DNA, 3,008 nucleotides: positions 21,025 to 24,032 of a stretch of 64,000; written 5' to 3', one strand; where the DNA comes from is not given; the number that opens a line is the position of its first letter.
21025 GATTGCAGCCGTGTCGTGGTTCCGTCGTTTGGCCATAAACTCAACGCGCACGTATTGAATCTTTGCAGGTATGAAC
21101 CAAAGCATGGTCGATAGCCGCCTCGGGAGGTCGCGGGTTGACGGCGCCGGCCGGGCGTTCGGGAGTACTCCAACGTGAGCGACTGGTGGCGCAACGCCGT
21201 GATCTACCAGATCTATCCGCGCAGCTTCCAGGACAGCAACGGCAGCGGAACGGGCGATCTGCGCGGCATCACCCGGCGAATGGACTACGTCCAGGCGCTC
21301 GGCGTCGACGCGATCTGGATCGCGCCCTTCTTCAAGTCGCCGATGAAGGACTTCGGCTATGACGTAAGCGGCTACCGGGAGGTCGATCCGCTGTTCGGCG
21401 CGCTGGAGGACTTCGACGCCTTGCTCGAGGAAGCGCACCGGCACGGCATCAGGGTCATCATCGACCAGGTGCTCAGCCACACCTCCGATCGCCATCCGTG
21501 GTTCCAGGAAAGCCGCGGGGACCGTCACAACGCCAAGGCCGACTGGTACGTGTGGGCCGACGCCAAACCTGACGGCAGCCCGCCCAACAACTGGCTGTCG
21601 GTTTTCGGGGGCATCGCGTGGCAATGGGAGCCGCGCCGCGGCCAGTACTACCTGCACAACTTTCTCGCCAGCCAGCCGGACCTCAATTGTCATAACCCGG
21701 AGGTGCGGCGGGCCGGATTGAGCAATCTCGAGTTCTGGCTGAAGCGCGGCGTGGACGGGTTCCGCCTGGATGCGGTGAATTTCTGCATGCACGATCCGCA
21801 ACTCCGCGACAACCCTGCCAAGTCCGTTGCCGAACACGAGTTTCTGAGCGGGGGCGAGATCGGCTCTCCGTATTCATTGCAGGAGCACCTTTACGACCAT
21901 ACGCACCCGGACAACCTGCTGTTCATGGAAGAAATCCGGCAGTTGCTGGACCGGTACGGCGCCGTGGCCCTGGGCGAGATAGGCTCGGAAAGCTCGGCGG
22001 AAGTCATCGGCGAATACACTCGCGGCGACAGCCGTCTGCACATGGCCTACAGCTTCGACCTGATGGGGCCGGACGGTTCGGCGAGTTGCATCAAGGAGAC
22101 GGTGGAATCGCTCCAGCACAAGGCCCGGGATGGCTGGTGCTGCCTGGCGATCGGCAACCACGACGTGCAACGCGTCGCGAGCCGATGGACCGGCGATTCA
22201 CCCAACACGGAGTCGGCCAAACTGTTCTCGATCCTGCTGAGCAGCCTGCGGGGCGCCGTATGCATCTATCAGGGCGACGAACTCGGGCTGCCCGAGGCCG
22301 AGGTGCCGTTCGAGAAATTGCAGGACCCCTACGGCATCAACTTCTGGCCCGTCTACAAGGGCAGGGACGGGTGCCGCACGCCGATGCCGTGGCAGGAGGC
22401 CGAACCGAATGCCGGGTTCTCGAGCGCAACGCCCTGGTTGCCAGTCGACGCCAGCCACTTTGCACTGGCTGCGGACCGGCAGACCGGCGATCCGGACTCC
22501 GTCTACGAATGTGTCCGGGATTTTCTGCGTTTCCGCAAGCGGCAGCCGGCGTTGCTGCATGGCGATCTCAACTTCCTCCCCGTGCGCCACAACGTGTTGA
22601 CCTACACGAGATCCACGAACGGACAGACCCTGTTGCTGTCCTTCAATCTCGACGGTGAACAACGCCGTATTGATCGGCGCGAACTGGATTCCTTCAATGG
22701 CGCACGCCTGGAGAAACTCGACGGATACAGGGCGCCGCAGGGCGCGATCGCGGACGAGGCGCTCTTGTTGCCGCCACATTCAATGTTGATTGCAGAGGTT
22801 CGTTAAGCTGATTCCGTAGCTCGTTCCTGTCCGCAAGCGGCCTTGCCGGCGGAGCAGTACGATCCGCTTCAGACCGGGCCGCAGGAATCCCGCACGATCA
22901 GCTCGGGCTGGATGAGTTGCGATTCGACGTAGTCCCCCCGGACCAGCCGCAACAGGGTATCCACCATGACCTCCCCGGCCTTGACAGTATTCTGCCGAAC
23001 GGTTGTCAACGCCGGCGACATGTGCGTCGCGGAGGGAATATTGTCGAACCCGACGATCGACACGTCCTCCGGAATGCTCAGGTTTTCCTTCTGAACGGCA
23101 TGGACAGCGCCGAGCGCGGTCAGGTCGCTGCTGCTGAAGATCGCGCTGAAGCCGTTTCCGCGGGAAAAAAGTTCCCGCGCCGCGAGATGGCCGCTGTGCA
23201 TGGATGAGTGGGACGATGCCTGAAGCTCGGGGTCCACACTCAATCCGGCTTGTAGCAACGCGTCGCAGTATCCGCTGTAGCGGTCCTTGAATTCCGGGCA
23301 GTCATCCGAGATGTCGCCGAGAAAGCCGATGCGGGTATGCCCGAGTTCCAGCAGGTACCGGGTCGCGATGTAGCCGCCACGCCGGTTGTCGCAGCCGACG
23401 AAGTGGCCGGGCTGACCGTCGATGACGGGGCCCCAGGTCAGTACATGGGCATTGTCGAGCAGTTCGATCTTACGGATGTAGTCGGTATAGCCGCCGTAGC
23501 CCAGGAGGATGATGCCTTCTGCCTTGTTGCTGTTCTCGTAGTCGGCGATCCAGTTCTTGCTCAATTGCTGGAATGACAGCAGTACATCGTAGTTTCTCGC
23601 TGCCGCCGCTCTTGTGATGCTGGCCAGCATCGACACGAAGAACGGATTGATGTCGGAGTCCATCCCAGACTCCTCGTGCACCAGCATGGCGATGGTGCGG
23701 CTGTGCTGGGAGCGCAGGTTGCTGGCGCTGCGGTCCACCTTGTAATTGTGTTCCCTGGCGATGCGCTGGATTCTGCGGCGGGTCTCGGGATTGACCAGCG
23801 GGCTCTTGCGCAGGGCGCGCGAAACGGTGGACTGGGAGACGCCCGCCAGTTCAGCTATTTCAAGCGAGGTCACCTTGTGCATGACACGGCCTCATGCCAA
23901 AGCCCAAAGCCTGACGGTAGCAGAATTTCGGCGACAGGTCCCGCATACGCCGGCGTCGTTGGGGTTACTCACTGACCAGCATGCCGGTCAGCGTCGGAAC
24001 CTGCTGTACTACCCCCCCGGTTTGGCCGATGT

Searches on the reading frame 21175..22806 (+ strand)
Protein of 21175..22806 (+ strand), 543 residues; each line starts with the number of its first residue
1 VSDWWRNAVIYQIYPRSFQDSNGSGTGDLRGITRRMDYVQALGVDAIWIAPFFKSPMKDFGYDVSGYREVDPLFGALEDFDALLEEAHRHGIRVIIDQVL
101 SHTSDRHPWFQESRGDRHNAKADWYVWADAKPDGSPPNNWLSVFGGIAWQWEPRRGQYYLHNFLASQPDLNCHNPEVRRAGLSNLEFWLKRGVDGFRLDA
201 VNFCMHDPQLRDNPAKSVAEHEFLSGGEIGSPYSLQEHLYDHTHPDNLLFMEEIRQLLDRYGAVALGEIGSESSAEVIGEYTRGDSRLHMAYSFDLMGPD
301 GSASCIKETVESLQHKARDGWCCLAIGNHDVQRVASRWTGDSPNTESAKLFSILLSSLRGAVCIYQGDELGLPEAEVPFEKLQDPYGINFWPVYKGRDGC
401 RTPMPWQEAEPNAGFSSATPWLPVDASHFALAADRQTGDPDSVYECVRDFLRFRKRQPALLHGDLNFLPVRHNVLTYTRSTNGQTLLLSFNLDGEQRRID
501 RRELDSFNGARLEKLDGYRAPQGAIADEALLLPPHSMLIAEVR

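Call 40: search_solved_structures(query=window:21175-22806:+, max_evalue=1e-30)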
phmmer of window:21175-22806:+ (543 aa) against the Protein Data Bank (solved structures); distinct sequences matched with E-value up to 1e-30: 87 (the best 60 are shown).
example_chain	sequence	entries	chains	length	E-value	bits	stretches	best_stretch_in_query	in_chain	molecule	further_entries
6aav_A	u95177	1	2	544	1.5e-205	687.3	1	2-498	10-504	Alpha-glucosyltransferase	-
3wy1_A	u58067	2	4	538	2.8e-199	666.6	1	4-498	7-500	Alpha-glucosidase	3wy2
3wy4_A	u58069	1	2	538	7e-199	665.3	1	4-498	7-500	Alpha-glucosidase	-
3wy3_A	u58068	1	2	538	1.2e-198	664.5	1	4-498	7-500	Alpha-glucosidase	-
7voh_A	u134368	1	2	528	1.2e-158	532.5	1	3-511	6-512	alpha-glucosidase QsGH13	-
2ze0_A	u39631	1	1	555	5.7e-104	352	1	3-513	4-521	Alpha-glucosidase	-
4m8u_A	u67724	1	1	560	4.1e-101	342.5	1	1-384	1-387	Oligo-1,6-glucosidase 1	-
4maz_A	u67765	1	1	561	9.8e-101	341.3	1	1-384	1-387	Oligo-1,6-glucosidase 1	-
4m56_A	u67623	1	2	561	1.2e-100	341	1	1-384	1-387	Oligo-1,6-glucosidase 1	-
4mb1_A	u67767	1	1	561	1.4e-100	340.8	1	1-384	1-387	Oligo-1,6-glucosidase 1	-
5wcz_A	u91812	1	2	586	4.2e-100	339.2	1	1-384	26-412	Oligo-1,6-glucosidase 1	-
7lv6_B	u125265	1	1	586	5e-100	338.9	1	1-384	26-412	Oligo-1,6-glucosidase 1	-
9u7v_A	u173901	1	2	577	1.9e-99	337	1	3-403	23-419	oligo-1,6-glucosidase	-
1zja_A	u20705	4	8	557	1.5e-98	334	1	3-385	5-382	Trehalulose synthase | Sucrose isomerase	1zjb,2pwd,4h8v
2pwg_A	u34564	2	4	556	1.6e-98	334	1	3-385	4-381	Sucrose isomerase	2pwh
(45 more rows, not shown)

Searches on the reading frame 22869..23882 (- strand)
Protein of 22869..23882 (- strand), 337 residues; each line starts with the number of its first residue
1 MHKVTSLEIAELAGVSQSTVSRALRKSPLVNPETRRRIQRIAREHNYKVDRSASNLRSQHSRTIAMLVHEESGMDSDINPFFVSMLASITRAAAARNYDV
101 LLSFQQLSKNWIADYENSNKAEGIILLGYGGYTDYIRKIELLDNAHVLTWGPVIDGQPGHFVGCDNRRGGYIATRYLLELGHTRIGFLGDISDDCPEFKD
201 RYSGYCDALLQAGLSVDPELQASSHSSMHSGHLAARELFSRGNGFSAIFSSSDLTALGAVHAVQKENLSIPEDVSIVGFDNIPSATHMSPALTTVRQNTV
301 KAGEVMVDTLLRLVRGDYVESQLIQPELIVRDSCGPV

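Call 61: search_protein_families(library=pfam, proteins=[window:22869-23882:-], max_evalue=0.00001)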
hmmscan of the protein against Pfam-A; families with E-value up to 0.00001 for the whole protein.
window:22869-23882:- (337 aa): 4 families
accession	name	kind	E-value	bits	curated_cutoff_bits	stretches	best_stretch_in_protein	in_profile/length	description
PF13377.12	Peripla_BP_3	-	4.5e-30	105.4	26.5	1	175-334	2-167/167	Periplasmic binding protein-like domain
PF00532.27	Peripla_BP_1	-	6.8e-26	91.8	22.2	1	78-322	12-271/281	Periplasmic binding proteins and sugar binding domain of LacI family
PF00356.27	LacI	-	8.4e-14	51.5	27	1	8-48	4-44/46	Bacterial regulatory proteins, lacI family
PF13407.12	Peripla_BP_4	-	1.3e-06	28.6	35.1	0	160-316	97-256/258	Periplasmic binding protein domain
